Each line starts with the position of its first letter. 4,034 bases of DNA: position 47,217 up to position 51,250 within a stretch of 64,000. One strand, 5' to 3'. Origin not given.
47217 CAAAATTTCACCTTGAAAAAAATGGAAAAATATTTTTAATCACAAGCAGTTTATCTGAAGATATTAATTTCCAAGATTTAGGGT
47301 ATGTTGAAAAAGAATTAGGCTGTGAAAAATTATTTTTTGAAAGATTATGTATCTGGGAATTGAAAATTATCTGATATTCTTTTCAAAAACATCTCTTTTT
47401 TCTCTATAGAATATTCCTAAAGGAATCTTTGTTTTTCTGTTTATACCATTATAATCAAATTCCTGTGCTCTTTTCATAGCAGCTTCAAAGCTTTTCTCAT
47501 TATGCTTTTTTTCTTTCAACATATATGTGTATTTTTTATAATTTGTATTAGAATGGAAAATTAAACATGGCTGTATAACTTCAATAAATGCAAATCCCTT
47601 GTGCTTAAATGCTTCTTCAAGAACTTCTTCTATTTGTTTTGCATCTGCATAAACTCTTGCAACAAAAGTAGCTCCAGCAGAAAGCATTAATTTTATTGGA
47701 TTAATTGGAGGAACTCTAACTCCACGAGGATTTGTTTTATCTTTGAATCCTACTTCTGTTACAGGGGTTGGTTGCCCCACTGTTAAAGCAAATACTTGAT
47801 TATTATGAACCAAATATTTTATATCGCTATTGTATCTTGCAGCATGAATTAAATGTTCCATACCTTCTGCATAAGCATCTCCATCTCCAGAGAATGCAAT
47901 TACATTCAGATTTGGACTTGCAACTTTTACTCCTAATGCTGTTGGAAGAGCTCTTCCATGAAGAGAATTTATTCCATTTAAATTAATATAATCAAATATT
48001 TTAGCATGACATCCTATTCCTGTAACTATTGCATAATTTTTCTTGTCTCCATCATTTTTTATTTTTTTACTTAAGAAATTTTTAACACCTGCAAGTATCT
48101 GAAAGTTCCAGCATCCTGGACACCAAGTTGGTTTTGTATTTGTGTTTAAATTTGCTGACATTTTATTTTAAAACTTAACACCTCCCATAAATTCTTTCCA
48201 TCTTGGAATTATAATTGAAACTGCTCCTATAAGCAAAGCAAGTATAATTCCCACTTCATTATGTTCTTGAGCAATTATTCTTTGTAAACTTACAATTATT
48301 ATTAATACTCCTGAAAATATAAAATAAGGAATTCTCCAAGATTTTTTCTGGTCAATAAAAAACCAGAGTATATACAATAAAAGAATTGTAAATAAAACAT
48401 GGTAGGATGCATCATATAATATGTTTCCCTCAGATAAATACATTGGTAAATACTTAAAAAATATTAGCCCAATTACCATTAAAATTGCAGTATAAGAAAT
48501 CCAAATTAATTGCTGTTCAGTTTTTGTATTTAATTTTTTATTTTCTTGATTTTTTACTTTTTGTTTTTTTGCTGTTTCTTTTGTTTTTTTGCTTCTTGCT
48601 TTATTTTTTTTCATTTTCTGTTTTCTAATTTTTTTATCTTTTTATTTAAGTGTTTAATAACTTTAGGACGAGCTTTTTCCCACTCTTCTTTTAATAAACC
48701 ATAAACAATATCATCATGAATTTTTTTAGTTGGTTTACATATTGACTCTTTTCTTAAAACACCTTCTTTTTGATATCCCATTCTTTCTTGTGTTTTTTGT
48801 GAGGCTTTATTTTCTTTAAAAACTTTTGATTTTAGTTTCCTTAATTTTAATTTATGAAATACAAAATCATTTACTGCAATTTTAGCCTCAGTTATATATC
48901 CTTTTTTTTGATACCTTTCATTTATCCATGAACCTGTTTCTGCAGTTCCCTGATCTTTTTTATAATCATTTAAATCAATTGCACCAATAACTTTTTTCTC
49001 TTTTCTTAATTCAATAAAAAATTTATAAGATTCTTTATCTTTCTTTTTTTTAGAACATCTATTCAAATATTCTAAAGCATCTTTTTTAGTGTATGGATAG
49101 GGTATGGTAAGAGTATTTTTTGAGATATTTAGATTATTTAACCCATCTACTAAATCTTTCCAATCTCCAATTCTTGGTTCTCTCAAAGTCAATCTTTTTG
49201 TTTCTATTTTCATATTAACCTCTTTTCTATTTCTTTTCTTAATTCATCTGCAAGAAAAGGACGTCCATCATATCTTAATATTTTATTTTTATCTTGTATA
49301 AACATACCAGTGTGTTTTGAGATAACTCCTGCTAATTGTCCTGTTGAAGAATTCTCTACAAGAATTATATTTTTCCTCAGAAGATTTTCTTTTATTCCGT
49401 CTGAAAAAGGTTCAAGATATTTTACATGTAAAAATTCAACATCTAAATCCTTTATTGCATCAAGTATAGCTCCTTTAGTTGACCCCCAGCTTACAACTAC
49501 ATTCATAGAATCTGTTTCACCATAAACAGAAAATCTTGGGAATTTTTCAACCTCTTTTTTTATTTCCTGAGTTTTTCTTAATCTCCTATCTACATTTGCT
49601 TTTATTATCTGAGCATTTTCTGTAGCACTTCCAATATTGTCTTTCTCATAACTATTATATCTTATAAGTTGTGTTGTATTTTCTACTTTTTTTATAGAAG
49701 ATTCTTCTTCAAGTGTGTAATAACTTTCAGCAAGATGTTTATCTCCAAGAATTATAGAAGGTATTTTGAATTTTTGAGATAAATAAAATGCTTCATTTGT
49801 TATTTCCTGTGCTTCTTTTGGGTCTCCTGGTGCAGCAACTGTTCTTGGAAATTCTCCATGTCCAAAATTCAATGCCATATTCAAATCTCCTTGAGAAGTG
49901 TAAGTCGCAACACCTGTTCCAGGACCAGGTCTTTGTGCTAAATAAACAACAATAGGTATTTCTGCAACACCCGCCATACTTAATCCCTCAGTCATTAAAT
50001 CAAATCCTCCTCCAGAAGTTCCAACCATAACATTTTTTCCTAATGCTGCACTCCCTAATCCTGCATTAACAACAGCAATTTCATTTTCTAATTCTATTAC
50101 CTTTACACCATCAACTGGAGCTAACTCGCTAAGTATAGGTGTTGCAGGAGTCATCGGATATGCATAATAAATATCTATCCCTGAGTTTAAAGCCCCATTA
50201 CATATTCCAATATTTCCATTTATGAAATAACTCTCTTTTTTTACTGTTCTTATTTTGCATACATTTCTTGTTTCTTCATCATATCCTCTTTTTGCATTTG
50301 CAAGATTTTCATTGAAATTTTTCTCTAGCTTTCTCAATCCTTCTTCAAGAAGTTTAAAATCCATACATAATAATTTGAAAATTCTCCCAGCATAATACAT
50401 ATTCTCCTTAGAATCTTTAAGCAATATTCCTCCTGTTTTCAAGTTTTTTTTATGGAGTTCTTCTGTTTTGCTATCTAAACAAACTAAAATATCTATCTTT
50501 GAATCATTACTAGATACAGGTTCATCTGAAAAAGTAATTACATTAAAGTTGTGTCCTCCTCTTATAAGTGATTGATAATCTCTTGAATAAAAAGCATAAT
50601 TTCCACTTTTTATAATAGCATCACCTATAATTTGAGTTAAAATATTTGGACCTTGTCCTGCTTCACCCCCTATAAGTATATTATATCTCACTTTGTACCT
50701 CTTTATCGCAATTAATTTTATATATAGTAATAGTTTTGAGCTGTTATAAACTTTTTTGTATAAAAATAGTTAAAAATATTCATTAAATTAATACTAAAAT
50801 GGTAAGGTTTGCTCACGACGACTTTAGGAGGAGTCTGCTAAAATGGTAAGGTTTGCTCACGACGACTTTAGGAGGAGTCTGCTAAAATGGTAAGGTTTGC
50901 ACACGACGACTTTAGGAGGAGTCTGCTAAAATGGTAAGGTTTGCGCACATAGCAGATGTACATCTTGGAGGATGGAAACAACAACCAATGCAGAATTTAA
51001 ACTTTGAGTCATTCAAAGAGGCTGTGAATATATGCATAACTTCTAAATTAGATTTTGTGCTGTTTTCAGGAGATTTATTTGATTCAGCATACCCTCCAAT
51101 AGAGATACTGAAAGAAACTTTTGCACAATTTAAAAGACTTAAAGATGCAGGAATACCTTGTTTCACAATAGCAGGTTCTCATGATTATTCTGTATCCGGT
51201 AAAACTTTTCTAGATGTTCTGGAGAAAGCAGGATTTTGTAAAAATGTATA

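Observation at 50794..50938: Triple 44-bp tandem duplication of the mre11 start builds a chain of three overlapping uORFs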

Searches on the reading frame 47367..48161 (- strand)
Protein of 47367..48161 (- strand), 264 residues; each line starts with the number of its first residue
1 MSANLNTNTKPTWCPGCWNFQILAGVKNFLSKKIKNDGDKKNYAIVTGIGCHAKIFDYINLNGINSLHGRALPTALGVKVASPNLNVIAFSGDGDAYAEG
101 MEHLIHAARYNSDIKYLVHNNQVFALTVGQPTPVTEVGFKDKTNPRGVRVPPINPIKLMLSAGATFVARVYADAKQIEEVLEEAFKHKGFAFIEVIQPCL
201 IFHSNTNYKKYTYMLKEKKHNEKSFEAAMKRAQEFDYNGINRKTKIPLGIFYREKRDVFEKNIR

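Call 11: search_protein_families(library=pfam, proteins=[window:47367-48161:-])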
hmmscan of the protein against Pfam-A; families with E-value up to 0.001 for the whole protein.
window:47367-48161:- (264 aa): 2 families
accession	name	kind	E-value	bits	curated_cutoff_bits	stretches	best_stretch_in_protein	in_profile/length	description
PF02775.26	TPP_enzyme_C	-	8.4e-34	117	21.9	1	49-195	2-151/151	Thiamine pyrophosphate enzyme, C-terminal TPP binding domain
PF12367.13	PFO_beta_C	-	8.7e-09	35.8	24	1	206-263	11-61/66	Pyruvate ferredoxin oxidoreductase beta subunit C terminal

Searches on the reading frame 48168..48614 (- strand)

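Call 11: search_protein_families(library=pfam, proteins=[window:48168-48614:-])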
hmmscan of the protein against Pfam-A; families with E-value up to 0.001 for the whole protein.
window:48168-48614:- (148 aa): 1 family
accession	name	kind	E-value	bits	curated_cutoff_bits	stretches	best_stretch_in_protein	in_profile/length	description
PF01569.27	PAP2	-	0.0003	21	27.2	1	69-136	52-120/130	PAP2 superfamily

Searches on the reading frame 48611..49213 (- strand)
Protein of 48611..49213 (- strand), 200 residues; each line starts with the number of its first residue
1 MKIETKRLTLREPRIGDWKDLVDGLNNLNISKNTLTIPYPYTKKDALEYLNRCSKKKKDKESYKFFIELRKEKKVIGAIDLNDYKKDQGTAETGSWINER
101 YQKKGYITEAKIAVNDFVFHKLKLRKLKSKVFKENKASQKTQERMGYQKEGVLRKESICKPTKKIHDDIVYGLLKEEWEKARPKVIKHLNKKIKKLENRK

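Call 11: search_protein_families(library=pfam, proteins=[window:48611-49213:-])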
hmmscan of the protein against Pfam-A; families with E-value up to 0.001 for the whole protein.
window:48611-49213:- (200 aa): 3 families
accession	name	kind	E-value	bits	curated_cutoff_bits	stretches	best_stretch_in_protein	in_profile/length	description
PF13302.13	Acetyltransf_3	-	2.9e-25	90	25.4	1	7-148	1-138/138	Acetyltransferase (GNAT) domain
PF00583.31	Acetyltransf_1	-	1.5e-07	32.1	20.7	1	44-147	17-116/116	Acetyltransferase (GNAT) family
PF13420.13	Acetyltransf_4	-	4.8e-07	30.4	24.3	1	40-155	27-142/155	Acetyltransferase (GNAT) domain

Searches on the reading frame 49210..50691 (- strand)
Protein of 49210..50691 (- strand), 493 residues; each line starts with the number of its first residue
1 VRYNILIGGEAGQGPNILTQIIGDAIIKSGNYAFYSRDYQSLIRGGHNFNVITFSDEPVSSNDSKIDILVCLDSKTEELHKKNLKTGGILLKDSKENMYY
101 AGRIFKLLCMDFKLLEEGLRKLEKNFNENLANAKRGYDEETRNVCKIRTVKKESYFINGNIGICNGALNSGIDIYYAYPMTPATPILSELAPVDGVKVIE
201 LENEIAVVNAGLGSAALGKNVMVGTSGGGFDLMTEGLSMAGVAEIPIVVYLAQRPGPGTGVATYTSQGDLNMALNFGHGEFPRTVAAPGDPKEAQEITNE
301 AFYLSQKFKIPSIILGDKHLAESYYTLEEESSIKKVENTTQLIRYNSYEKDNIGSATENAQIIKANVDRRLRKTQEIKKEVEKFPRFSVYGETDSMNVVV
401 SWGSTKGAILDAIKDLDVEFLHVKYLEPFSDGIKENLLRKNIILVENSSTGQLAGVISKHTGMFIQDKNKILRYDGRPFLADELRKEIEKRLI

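Call 11: search_protein_families(library=pfam, proteins=[window:49210-50691:-])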
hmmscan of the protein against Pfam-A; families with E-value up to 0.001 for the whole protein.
window:49210-50691:- (493 aa): 3 families
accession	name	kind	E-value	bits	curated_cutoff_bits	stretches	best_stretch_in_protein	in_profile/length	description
PF01855.24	POR_N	-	1.7e-38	133.1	27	1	166-376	2-220/231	Pyruvate flavodoxin/ferredoxin oxidoreductase, thiamine diP-bdg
PF01558.24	POR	-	1.4e-14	55.1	27.4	1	11-96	1-88/173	Pyruvate ferredoxin/flavodoxin oxidoreductase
PF02776.23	TPP_enzyme_N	-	8.8e-05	22.7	26.8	1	170-263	14-107/119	Thiamine pyrophosphate enzyme, N-terminal TPP binding domain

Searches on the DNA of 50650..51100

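Call 46: search_rna_families(source=window, start=50650, end=51100, threshold=evalue, max_evalue=10)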
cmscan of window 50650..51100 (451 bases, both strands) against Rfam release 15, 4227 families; matches with E-value up to 10: 4.
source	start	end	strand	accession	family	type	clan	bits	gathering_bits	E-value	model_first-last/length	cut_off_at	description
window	50976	51100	-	RF01461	rli24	Gene; sRNA;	-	20.5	100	0.19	4-158/158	5'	Listeria sRNA rli22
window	50756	50830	+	RF02414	rli60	Gene; sRNA;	-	19.2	60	5.4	1-191/191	no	Listeria sRNA rli60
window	51034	51060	+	RF01349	CRISPR-DR40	Gene; CRISPR;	-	19.1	42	4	1-30/30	no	CRISPR RNA direct repeat element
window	51032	51093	-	RF01559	DdR1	Gene; snRNA; snoRNA; CD-box;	-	18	70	0.86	1-66/66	no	Dictyostelium snoRNA DdR1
